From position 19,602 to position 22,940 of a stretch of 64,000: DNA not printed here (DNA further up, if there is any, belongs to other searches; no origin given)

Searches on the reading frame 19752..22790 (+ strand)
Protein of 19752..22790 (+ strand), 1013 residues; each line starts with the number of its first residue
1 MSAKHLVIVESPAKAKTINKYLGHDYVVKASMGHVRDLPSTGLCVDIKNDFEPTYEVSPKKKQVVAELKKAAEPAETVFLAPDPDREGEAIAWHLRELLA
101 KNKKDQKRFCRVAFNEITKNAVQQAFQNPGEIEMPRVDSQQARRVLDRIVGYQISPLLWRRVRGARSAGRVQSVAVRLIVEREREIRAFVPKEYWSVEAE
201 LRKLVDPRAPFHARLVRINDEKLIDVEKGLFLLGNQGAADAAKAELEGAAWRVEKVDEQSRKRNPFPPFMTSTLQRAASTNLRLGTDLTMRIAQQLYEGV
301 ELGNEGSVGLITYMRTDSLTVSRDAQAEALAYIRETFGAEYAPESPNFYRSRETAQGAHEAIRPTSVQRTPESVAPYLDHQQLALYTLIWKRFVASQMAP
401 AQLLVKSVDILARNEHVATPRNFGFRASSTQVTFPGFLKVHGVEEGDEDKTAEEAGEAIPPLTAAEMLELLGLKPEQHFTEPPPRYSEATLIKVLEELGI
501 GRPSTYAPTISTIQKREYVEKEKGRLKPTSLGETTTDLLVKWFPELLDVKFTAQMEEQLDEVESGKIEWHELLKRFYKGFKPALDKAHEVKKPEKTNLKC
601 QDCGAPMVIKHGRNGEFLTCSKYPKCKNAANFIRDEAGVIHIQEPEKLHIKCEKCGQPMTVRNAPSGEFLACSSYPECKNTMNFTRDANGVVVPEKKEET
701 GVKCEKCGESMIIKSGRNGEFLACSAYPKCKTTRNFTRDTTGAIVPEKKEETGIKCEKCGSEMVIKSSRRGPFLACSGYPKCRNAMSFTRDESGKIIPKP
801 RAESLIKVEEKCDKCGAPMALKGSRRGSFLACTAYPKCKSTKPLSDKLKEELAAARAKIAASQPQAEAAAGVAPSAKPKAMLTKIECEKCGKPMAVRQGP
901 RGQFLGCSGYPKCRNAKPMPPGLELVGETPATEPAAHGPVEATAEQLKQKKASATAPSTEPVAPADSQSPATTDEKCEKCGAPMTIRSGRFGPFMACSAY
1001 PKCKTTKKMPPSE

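Call 97: search_protein_families(library=pfam, proteins=[window:19752-22790:+], max_evalue=0.0001)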
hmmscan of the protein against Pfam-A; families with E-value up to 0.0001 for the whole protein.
window:19752-22790:+ (1013 aa): 6 families
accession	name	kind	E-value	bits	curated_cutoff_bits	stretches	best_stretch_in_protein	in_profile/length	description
PF01131.25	Topoisom_bac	-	3.5e-113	379.2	35.1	1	132-573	2-410/411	DNA topoisomerase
PF01396.24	Zn_ribbon_Top1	-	8.5e-93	304.3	32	7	701-737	1-37/39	Topoisomerase DNA binding C4 zinc finger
PF01751.28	Toprim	-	8.1e-21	74.4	23.1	1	6-117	2-96/96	Toprim domain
PF13408.12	Zn_ribbon_recom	-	1e-17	64.7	25.3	0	598-628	6-41/58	Recombinase zinc beta ribbon domain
PF22289.1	DmmA-like_C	-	3.6e-07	30.5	27.4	0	649-663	18-32/44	Dimethylamine monooxygenase subunit DmmA-like, C-terminal domain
PF05191.20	ADK_lid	-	7.8e-05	22.9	26.6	0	807-818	19-30/36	Adenylate kinase, active site lid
